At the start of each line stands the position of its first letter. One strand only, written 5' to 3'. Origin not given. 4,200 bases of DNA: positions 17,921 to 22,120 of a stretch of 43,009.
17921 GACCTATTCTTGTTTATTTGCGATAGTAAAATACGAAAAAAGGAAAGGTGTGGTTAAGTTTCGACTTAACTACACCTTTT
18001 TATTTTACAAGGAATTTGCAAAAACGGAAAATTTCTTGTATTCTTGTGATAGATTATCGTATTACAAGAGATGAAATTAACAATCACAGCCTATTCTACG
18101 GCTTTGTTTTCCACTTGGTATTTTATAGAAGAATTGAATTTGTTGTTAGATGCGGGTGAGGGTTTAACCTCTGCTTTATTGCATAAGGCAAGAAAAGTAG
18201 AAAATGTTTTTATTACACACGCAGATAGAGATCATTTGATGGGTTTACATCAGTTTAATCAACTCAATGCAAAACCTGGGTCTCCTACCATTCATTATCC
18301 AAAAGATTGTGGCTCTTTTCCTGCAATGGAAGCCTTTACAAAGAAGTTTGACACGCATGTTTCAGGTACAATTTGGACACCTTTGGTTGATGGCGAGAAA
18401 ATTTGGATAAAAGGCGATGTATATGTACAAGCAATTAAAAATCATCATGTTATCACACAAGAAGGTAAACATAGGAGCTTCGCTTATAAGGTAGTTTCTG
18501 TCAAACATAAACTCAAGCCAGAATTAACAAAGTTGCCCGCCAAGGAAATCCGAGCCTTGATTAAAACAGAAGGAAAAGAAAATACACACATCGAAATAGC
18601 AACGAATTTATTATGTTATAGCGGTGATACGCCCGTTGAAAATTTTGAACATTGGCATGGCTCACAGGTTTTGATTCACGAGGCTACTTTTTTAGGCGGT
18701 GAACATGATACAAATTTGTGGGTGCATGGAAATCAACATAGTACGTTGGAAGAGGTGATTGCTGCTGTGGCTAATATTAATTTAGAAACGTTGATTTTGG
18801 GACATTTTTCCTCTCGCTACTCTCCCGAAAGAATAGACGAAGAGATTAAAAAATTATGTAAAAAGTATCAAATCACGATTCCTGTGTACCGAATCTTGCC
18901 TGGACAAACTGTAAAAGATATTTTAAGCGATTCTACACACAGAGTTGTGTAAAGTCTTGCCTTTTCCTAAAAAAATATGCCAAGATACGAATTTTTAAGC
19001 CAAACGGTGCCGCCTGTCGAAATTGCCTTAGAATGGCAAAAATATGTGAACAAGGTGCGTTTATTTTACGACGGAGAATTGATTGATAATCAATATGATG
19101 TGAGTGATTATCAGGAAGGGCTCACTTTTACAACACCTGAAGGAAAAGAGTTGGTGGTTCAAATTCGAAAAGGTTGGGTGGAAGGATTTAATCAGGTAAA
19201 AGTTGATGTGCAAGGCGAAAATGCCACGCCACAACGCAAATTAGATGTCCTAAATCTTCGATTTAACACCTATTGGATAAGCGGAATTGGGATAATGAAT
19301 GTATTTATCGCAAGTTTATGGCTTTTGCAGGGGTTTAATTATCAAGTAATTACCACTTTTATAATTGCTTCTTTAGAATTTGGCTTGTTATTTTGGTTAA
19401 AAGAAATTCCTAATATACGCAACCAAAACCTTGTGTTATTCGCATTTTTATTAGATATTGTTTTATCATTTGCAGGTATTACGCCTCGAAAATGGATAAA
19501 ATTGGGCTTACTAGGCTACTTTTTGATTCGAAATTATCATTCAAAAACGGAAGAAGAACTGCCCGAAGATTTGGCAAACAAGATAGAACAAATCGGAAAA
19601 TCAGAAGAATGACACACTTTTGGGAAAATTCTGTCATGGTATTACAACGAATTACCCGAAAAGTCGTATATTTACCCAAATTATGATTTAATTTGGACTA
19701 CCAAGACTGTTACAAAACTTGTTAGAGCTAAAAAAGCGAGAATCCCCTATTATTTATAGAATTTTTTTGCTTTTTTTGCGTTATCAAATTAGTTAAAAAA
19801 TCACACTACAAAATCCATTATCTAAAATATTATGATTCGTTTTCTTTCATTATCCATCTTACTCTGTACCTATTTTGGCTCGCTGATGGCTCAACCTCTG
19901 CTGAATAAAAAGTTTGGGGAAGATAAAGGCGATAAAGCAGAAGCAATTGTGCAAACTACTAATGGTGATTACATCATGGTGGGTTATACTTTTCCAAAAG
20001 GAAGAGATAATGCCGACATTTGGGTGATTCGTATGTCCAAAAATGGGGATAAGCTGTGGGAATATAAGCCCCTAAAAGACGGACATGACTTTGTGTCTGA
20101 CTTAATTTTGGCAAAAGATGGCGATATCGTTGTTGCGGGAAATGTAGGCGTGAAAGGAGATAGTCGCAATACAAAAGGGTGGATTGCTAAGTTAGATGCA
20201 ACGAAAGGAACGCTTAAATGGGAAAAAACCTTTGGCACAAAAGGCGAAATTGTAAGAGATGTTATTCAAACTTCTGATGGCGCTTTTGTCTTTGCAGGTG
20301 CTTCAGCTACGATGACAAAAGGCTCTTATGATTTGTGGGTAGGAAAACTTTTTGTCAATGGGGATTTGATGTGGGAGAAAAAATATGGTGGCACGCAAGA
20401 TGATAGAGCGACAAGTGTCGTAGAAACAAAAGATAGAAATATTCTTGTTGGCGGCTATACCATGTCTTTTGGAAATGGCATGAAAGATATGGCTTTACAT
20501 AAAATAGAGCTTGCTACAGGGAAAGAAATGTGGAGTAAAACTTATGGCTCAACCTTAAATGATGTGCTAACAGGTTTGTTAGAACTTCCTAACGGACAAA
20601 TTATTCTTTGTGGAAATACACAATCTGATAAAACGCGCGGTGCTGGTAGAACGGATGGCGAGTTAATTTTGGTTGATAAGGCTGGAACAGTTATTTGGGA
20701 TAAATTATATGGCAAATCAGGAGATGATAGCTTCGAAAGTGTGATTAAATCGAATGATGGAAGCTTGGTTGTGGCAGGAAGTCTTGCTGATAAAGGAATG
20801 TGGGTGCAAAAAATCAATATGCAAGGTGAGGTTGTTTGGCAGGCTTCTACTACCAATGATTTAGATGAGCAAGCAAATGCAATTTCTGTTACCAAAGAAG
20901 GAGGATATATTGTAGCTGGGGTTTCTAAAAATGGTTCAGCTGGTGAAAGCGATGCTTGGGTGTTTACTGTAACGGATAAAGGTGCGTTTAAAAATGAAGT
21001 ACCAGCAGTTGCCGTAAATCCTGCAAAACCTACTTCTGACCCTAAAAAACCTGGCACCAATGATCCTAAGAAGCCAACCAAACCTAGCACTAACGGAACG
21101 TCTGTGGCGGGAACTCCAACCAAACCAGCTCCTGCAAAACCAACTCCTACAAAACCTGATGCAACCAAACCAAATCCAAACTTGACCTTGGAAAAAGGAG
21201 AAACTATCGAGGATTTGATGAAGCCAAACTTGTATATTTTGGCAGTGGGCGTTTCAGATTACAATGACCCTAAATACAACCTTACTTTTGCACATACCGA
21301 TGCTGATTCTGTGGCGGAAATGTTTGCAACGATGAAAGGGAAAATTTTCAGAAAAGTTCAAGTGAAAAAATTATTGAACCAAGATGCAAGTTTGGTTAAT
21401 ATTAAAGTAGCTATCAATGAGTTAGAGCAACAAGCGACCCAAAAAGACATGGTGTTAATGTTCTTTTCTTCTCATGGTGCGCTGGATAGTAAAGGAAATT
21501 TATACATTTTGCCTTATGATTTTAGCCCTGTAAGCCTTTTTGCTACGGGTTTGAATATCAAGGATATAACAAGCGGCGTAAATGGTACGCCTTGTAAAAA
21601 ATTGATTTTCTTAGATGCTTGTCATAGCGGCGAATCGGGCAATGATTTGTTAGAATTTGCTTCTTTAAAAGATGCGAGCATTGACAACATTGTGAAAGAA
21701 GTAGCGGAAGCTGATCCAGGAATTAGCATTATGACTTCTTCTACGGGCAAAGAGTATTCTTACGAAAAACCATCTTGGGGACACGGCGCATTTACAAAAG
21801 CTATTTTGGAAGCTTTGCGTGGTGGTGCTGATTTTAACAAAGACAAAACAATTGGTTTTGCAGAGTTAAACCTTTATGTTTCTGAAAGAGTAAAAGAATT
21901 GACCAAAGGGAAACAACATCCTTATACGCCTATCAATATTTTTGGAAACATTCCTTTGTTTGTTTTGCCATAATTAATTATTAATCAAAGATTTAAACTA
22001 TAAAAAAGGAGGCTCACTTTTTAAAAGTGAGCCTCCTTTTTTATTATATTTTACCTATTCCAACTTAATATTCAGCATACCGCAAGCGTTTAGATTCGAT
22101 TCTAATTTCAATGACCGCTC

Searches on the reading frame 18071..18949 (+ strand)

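Call 19: search_protein_families(library=pfam, proteins=[window:18071-18949:+], max_evalue=0.00001)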
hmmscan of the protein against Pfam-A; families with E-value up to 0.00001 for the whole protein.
window:18071-18949:+ (293 aa): 1 family
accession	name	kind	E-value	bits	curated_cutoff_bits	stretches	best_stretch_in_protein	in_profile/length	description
PF12706.13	Lactamase_B_2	-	1.1e-08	35.3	27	1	23-246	2-200/200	Beta-lactamase superfamily domain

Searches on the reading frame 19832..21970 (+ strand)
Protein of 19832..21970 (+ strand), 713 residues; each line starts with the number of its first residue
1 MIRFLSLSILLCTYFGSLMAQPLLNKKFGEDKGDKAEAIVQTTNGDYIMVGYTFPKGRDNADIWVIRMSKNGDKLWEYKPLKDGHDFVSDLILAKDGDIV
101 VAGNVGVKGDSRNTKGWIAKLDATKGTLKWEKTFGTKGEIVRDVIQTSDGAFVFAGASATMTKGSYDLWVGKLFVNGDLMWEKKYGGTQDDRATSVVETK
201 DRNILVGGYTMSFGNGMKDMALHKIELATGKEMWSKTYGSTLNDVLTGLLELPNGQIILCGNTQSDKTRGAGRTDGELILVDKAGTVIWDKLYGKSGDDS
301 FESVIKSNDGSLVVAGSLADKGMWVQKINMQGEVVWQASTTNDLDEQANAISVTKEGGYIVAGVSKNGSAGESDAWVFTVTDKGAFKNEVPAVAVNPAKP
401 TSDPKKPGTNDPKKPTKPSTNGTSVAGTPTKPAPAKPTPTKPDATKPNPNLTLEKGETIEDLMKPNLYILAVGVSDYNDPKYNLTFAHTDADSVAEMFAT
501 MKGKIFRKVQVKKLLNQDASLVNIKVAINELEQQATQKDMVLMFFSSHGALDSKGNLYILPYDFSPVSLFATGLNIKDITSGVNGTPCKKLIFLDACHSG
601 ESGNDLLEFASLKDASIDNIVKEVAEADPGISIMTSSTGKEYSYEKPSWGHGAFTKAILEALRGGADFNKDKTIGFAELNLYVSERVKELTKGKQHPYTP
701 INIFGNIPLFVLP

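Call 19: search_protein_families(library=pfam, proteins=[window:19832-21970:+], max_evalue=0.00001)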
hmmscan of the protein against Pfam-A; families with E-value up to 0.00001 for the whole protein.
window:19832-21970:+ (713 aa): 1 family
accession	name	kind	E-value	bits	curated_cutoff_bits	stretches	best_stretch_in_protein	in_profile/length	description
PF00656.27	Peptidase_C14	-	7.8e-21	75.3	21.4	1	470-698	5-222/233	Caspase domain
